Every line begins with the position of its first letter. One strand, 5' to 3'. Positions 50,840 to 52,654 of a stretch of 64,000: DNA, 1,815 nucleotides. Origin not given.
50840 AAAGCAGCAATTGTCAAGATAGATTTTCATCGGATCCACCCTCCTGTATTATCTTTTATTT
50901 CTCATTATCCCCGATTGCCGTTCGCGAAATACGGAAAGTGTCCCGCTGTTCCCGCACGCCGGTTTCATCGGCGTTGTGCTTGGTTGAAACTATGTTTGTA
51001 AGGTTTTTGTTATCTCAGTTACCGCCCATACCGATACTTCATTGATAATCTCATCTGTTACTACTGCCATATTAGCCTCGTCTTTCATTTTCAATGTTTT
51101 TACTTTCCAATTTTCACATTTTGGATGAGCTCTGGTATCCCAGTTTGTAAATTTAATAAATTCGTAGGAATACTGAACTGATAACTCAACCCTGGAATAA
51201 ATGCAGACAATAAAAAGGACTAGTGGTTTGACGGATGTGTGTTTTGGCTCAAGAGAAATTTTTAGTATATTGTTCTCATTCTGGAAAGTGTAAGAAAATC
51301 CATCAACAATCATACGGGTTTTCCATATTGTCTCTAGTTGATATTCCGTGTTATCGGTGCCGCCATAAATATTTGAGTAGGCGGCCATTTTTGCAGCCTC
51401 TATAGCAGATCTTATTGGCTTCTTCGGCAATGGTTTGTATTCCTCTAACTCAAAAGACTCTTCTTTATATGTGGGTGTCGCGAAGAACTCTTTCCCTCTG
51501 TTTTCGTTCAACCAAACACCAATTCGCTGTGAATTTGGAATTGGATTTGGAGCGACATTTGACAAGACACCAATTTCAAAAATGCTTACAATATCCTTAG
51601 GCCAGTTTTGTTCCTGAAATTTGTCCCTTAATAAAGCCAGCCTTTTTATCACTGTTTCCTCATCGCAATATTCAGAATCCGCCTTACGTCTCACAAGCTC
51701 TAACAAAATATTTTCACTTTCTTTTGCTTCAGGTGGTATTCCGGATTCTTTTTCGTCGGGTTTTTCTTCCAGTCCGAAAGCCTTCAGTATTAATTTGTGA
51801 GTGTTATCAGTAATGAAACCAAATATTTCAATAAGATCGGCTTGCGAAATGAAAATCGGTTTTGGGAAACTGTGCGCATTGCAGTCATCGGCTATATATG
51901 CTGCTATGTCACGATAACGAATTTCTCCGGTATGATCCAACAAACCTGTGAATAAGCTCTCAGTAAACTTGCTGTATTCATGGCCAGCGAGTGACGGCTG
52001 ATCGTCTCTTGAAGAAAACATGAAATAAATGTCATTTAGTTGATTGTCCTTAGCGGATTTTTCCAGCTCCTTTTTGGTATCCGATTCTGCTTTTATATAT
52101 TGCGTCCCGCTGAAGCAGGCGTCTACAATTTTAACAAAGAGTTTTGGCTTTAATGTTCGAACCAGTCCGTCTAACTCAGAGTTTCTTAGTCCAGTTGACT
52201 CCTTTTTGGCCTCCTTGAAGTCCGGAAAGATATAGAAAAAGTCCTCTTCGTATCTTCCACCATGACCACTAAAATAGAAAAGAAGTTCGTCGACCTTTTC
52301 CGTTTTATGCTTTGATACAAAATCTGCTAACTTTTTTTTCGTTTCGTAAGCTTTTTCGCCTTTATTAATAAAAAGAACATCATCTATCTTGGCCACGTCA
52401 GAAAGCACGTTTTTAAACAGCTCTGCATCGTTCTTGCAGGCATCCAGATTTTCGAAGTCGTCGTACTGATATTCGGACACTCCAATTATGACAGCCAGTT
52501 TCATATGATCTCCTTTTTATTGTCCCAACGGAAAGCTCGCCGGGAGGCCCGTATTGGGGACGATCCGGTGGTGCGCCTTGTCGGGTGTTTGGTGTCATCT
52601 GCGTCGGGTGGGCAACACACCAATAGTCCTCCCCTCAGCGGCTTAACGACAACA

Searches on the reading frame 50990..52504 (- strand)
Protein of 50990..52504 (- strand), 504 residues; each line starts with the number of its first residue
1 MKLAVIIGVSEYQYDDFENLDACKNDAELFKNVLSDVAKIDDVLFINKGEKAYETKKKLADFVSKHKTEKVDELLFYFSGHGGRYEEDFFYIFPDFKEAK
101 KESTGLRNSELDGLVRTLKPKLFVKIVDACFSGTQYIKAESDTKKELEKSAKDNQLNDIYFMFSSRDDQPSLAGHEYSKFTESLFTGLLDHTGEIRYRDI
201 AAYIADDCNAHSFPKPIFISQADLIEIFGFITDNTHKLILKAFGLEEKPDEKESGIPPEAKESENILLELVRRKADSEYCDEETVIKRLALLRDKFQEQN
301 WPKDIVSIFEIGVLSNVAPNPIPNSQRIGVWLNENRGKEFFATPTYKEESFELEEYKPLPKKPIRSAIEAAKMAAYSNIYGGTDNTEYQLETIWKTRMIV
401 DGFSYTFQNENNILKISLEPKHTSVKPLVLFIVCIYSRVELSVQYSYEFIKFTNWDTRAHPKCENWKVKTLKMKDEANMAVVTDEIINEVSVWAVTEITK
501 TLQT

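Call 3: search_protein_families(library=pfam, proteins=[window:50990-52504:-], max_evalue=0.01)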
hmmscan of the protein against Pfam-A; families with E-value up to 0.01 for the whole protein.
window:50990-52504:- (504 aa): 1 family
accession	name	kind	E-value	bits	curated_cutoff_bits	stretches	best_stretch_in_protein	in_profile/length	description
PF00656.27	Peptidase_C14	-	1.6e-19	71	21.4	1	2-192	2-195/233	Caspase domain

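Call 4: search_protein_families(library=padloc, proteins=[window:50990-52504:-], max_evalue=0.01)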
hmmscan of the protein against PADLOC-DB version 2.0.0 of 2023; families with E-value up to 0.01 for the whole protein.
window:50990-52504:- (504 aa): 1 family
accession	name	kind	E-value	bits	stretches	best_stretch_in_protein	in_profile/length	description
PDLC02987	caspase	-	7.1e-08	30.1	1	4-134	5-129/453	-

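Call 11: find_homologous_proteins(query=window:50990-52504:-, max_evalue=0.00001)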
Query window:50990-52504:- (504 aa): 249 proteins with E <= 0.00001 among 8000 candidates; the best 120 are listed.
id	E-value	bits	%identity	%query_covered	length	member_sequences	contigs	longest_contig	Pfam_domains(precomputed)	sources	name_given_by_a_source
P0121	0.0e+0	1089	96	100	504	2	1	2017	PF00656.28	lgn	-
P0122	1.8e-298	1008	89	100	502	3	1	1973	PF00656.28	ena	-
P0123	5.0e-276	934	82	100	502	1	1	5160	PF00656.28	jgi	-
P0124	3.9e-273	925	80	100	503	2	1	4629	PF00656.28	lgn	-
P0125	1.1e-257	874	76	100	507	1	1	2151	PF00656.28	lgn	-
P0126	3.6e-244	829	73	100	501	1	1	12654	PF00656.28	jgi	jgi:hypothetical protein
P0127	1.6e-232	791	68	100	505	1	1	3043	PF00656.28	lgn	-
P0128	1.1e-207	709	61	100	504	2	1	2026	PF00656.28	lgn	-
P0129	9.4e-199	679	59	100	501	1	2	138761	PF00656.28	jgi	jgi:hypothetical protein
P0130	6.7e-180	617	54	100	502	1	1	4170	PF00656.28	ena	-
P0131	1.3e-136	474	46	100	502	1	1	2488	PF00656.28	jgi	jgi:hypothetical protein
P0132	8.8e-136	472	45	99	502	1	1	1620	PF00656.28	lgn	-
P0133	2.7e-135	470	47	98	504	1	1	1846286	PF00656.28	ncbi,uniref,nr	ncbi:caspase family protein [Psychromonas sp. L1A2]|uniref:caspase family protein n=1 Tax=Psychromon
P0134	5.8e-134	466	45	100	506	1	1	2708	PF00656.28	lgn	-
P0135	1.4e-133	464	45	98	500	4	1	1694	PF00656.28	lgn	-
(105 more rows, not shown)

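Call 14: find_encoding_contigs(protein=P0129, flank=8000, max_places=3)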
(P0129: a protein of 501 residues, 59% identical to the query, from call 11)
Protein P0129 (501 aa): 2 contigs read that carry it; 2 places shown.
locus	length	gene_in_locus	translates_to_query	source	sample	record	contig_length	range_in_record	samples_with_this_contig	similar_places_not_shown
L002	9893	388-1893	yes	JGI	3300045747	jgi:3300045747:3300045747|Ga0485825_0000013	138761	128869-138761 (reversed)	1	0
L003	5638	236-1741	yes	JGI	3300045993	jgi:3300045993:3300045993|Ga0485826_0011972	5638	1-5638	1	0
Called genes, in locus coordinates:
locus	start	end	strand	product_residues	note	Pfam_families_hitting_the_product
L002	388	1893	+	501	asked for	PF00656:Peptidase_C14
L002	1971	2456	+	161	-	-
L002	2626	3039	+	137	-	-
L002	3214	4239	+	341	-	-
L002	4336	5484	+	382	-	-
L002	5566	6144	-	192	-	PF12760:Zn_ribbon_IS1595, PF12762:DDE_Tnp_IS1595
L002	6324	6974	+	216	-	-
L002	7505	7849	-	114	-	PF18291:HU-HIG (weak), PF00216:Bac_DNA_binding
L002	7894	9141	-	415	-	PF13657:Couple_hipA (weak), PF07804:HipA_C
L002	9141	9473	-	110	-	PF13560:HTH_31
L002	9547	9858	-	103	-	-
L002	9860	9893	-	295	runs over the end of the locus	PF21522:MreB-like_C (weak)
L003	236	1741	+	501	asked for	PF00656:Peptidase_C14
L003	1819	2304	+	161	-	-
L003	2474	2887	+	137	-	-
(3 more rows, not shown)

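Call 15: find_encoding_contigs(protein=P0126, flank=8000, max_places=3)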
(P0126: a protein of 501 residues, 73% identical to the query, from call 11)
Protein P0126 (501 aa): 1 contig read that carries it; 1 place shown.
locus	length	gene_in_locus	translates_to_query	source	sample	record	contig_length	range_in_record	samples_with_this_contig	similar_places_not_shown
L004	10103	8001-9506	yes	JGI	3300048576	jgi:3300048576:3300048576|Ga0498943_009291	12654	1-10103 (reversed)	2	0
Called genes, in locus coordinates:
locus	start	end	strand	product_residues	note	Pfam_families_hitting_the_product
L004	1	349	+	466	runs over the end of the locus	PF01029:NusB, PF22458:RsmF-B_ferredox, PF01189:Methyltr_RsmB-F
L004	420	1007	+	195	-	PF20362:DUF6657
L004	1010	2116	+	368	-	PF01321:Creatinase_N, PF00557:Peptidase_M24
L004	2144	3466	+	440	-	PF13638:PIN_4, PF13245:AAA_19 (faint), PF02562:PhoH, PF13604:AAA_30 (faint), PF13401:AAA_22 (faint)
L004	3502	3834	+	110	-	-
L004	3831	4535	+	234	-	PF00215:OMPdecase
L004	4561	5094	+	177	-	PF00881:Nitroreductase, PF14512:TM1586_NiRdase (faint), PF00881:Nitroreductase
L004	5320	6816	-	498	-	PF00672:HAMP, PF00990:GGDEF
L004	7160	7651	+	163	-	PF02915:Rubrerythrin, PF09537:DUF2383 (faint)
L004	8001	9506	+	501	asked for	PF00656:Peptidase_C14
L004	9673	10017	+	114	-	-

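Call 17: find_encoding_contigs(protein=P0123, flank=6000, max_places=3)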
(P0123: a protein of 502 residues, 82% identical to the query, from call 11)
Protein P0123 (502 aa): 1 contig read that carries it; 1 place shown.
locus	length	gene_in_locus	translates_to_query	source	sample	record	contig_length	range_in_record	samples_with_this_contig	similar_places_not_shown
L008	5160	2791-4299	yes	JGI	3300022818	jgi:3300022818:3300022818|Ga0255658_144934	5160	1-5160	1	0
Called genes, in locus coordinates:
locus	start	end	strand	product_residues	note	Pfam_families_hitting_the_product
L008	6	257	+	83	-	PF06794:UPF0270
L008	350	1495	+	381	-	PF00817:IMS, PF11798:IMS_HHH, PF21999:IMS_HHH_1 (weak), PF11799:IMS_C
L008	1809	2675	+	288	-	PF10137:CAP12-PCTIR_TIR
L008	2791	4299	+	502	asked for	PF00656:Peptidase_C14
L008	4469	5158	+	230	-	?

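Call 23: find_related_loci(query=A1, collection=genome_contigs, flank=10000)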
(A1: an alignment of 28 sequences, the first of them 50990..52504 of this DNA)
Query A1 (504 aa) in genome_contigs; peptide patterns used: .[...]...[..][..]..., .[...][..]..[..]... (x = any residue, [..] = any of these).
534 stretches matched a pattern; 254 encode a relative of the query (tblastn E <= 1e-3); the best 80 are kept; 80 distinct loci.
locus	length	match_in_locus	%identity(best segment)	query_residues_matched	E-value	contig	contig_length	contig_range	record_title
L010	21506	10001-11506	46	1-493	6e-144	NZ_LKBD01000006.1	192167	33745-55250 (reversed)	Pseudoalteromonas sp. P1-9 AN214_contig000006, whole genome shotgun sequence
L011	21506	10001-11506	45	1-493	5e-142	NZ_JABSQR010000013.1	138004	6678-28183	MAG: Moritella sp. isolate DT_65 DT-Moritella-2_scaffold_18, whole genome shotgun sequence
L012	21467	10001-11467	43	1-493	1e-135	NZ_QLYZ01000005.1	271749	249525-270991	Vibrio rhodolitus strain G98 scaffold5.1, whole genome shotgun sequence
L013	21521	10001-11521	41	1-503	7e-127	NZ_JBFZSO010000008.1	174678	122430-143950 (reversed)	Morganella morganii strain fly-389 NODE_8_length_174678_cov_153.792567, whole genome shotgun sequence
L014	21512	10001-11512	41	1-500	3e-126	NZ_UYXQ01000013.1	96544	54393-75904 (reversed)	Pseudomonas antarctica isolate DSM 15318T, whole genome shotgun sequence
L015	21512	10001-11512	42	1-503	3e-125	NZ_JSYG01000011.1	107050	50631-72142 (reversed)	Dickeya undicola strain 2B12 contig_11, whole genome shotgun sequence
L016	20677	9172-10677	41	1-502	2e-122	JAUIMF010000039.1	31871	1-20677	MAG: Gammaproteobacteria bacterium isolate Co_bin.81 NODE_8524_length_31871_cov_1.520476, whole genome shotgun sequence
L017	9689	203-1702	38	1-502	2e-116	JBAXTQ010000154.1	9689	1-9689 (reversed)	MAG: Methylococcaceae bacterium isolate ELA639 MAG639_154, whole genome shotgun sequence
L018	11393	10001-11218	43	1-406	4e-103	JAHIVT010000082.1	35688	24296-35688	MAG: Proteobacteria bacterium isolate MM_PC_MetaG.mb.92 MM_PC_MetaG.mb.92_k141_635624, whole genome shotgun sequence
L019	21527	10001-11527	38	1-502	5e-93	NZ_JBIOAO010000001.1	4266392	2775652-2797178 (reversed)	Polaromonas sp. UC242_47 contig_4_Polaromonas, whole genome shotgun sequence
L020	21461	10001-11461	32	2-500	2e-76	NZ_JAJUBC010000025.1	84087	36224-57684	Enterovibrio gelatinilyticus strain ZSDZ42 25, whole genome shotgun sequence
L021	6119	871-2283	32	2-481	4e-76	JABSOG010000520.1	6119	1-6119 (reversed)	MAG: Algicola sp. isolate DT_2 DT-Algicola-1_scaffold_521, whole genome shotgun sequence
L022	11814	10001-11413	33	2-479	7e-72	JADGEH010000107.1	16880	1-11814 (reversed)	MAG: Thiotrichales bacterium isolate BB31 NODE_3163_length_16880_cov_5.548358, whole genome shotgun sequence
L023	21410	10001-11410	32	2-476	6e-71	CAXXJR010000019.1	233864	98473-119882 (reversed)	MAG: Maridesulfovibrio sp. isolate 6beb94cf-9426-4573-8ce2-a4cb058dd04d genome assembly, contig: contig_19, whole genome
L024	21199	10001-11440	31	2-489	1e-68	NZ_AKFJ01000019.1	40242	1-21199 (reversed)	Novosphingobium sp. Rr 2-17 contig19, whole genome shotgun sequence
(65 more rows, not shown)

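Call 33: search_solved_structures(query=A1, max_evalue=0.01, show_alignments=1)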
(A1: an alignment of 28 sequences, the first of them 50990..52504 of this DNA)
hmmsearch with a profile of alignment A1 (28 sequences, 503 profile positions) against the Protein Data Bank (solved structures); distinct sequences matched with E-value up to 0.01: 4.
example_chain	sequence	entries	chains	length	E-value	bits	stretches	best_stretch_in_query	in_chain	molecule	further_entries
9n3d_A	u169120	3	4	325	6.9e-07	31.5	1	2-85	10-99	Metacaspase-9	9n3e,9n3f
8a53_A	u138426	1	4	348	1.8e-06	30.1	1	2-85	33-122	Metacaspase-9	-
6w8s_A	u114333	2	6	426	0.001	21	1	4-85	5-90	Metacaspase-4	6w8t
6w8r_A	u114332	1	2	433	0.0017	20.3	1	4-85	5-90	Metacaspase-4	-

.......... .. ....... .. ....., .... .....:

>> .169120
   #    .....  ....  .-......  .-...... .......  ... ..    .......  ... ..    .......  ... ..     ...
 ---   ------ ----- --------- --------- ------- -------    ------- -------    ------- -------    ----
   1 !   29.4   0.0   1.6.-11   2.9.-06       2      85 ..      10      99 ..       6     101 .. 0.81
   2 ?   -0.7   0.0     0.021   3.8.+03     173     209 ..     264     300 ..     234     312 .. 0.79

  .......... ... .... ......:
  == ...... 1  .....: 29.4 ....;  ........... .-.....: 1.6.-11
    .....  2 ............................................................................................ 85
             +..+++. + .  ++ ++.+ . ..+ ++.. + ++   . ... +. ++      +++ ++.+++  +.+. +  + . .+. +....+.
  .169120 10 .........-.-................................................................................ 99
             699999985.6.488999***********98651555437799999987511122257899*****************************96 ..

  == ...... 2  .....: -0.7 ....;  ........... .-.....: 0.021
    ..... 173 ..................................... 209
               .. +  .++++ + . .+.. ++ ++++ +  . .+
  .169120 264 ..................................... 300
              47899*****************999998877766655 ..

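Call 38: predict_structure(alignment_id=A1)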
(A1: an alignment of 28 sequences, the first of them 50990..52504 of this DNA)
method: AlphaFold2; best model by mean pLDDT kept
length: 504 residues; sequences in the alignment: 28
mean_pLDDT: 83.3   pTM: 0.49
mean pLDDT of the five models: 83.3, 82.0, 82.0, 81.5, 77.9
residues with pLDDT >= 90: 245; 70-90: 189; 50-70: 26; < 50: 44
segments of 3 or more residues with pLDDT < 50: 132-140, 249-263, 365-384
pLDDT, mean of each block of 10 residues (from residue 1): 95 83 92 91 93 94 94 95 81 89 89 90 89 38 69 82 68 80 90 89 84 77 84 91 69 36 65 86 92 94 96 86 90 89 93 79 50 43 58 87 89 94 93 95 96 85 92 90 95 94 88
secondary structure, 60 per line:
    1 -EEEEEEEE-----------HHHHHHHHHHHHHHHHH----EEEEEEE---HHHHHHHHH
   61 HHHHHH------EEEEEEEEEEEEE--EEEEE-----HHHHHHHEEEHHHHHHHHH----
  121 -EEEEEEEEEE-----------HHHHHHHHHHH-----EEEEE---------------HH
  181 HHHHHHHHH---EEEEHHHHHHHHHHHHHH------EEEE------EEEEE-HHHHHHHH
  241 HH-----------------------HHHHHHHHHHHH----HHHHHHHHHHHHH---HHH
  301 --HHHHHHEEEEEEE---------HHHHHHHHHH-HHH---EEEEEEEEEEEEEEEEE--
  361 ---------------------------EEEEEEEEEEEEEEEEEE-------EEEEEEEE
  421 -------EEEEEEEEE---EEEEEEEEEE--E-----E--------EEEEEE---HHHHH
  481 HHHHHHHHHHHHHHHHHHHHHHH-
elements in order: E2-9 H21-37 E42-48 H52-66 E73-85 E88-92 H98-104 E105-107 H108-116 E122-131 H143-153 E159-163 H179-189 E193-196 H197-210 E217-220 E227-231 H233-242 H266-277 H282-294 H303-308 E309-315 H325-334 E342-358 E388-405 E413-420 E428-436 E440-449 E467-472 H476-503

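Call 42: fold_search(model_id=the predicted structure, library=pdb)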
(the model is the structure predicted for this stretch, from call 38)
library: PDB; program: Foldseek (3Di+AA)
matches with E <= 10: 661; with E <= 0.001: 154
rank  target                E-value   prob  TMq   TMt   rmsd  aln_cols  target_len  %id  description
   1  8v4x_A                2.7e-10  1.00  0.34  0.46  25.4       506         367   13  Structure of MALT1 in complex with an allosteric inhibitor (released 2024-05-01)
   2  8v4x_C                3.5e-10  1.00  0.35  0.48  25.9       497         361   13  Structure of MALT1 in complex with an allosteric inhibitor (released 2024-05-01)
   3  8v4x_E                5.0e-10  1.00  0.34  0.46  24.6       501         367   12  Structure of MALT1 in complex with an allosteric inhibitor (released 2024-05-01)
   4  4i1p_C                6.2e-10  1.00  0.35  0.46  20.5       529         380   12  Human MALT1 (caspase-IG3) in complex with activity based-probe (released 2014-07-09)
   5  8v4x_D                8.2e-10  1.00  0.34  0.46  25.9       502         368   12  Structure of MALT1 in complex with an allosteric inhibitor (released 2024-05-01)
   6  4i1p_A                8.7e-10  1.00  0.34  0.44  25.4       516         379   12  Human MALT1 (caspase-IG3) in complex with activity based-probe (released 2014-07-09)
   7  7a41_B                8.7e-10  1.00  0.32  0.43  20.9       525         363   11  MALT1 in complex with a NVS-MALT1 chemical probe (released 2020-12-02)
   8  7paw_B                1.0e-09  1.00  0.36  0.48  26.1       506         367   11  MALT1 in complex with compound 1 (released 2021-11-17)
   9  6h4a                  1.0e-09  1.00  0.34  0.46  20.9       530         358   10  Human MALT1(329-728) in complex with MLT-748 (released 2019-02-13)
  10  8v4x_F                1.2e-09  1.00  0.36  0.49  25.1       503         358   12  Structure of MALT1 in complex with an allosteric inhibitor (released 2024-05-01)
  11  3v4l_A                1.3e-09  1.00  0.35  0.45  25.8       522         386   12  Mouse MALT1(caspase-IG3 domains) in complex with a irreversible peptidic inhibitor (released 2012-03-14)
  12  7ak0_A                1.6e-09  1.00  0.33  0.46  25.3       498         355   11  Human MALT1(329-729) in complex with a chromane urea containing inhibitor (released 2020-12-09)
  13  7ak1                  1.7e-09  1.00  0.33  0.46  20.4       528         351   11  Human MALT1(329-729) in complex with a chromane urea containing inhibitor (released 2020-12-09)
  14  3v4o_A                1.8e-09  1.00  0.33  0.68   6.0       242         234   17  Human MALT1 (caspase domain) in complex with an irreversible peptidic inhibitor (released 2012-03-14)
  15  6yn9                  1.8e-09  1.00  0.34  0.46  20.0       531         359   10  MALT1(329-728) in complex with a sulfonamide containing compound (released 2020-06-24)
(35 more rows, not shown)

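Call 50: search_protein_families(library=ncbifam, proteins=[window:50990-52504:-], max_evalue=0.01)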
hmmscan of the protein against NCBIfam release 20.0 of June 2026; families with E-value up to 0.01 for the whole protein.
window:50990-52504:- (504 aa): 1 family
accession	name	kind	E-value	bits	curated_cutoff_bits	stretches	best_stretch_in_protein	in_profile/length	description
NF047832.1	caspase_w_EACC1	subfamily_domain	3e-23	82.4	140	1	4-190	3-186/211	caspase, EACC1-associated type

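Call 59: search_protein_families(library=pfam, alignment_id=A3, max_evalue=0.0001)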
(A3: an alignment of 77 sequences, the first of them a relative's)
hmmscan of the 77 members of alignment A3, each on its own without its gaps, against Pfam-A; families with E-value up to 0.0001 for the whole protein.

A. member 1, L010:9431-9901:+ (157 aa): 2 families
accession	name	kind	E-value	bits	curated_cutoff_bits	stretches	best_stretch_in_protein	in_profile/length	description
PF06969.22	HemN_C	-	2.9e-05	24.5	24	0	128-153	40-65/67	HemN C-terminal domain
PF14947.12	HTH_45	-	4.9e-05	23.7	25.5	0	130-153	40-63/77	Winged helix-turn-helix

B. families by the number of members that match (of 77 scanned): 92 families (the first 25 are shown)
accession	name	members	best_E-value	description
PF05069.18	Phage_tail_S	2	7.5e-35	Phage virion morphogenesis family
PF00589.27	Phage_integrase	2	1.3e-21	Phage integrase family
PF20434.5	BD-FAE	2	4.3e-19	BD-FAE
PF08867.16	FRG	2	9.7e-17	FRG domain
PF00590.25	TP_methylase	2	1.1e-14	Tetrapyrrole (Corrin/Porphyrin) Methylases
PF00326.27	Peptidase_S9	2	2.4e-12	Prolyl oligopeptidase family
PF07859.19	Abhydrolase_3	2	5.3e-12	alpha/beta hydrolase fold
PF13401.12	AAA_22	2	5.7e-07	AAA domain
PF09561.16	RE_HpaII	1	1.8e-141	HpaII restriction endonuclease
PF00171.27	Aldedh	1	1.3e-136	Aldehyde dehydrogenase family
PF06418.20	CTP_synth_N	1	4.8e-128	CTP synthase N-terminus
PF18985.5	DUF5718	1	2e-93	Family of unknown function (DUF5718)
PF00682.25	HMGL-like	1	9.1e-87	HMGL-like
PF25137.1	ADH_Fe_C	1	7.5e-79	Fe-containing alcohol dehydrogenase family, C-terminal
PF07992.20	Pyr_redox_2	1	5.8e-69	Pyridine nucleotide-disulphide oxidoreductase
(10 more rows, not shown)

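Call 60: search_protein_families(library=padloc, alignment_id=A3, max_evalue=0.00001)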
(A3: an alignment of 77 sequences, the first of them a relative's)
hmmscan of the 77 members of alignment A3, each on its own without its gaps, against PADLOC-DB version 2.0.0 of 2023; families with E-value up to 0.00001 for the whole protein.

A. member 1, L010:9431-9901:+ (157 aa): 0 families

B. families by the number of members that match (of 77 scanned): 50 families (the first 25 are shown)
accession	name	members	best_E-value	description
PDLC04140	mad8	3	6.3e-18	mads_8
PDLC04938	PDC-S15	2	7.4e-30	-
PDLC04933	PDC-S15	2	2.6e-27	-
PDLC04936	PDC-S15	2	3.8e-26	-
PDLC04937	PDC-S15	2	2.4e-24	-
PDLC04931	PDC-S15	2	4.7e-19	-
PDLC04134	mad2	2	1.7e-18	mads_2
PDLC04927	PDC-S15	2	1.5e-14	-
PDLC04929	PDC-S15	2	3.3e-14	-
PDLC04932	PDC-S15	2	4.7e-12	-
PDLC04930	PDC-S15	2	4.2e-11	-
PDLC04940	PDC-S15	2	4.6e-11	-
PDLC04934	PDC-S15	2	4.7e-11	-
PDLC04926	PDC-S15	2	1.3e-10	-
PDLC04939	PDC-S15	2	4.2e-08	-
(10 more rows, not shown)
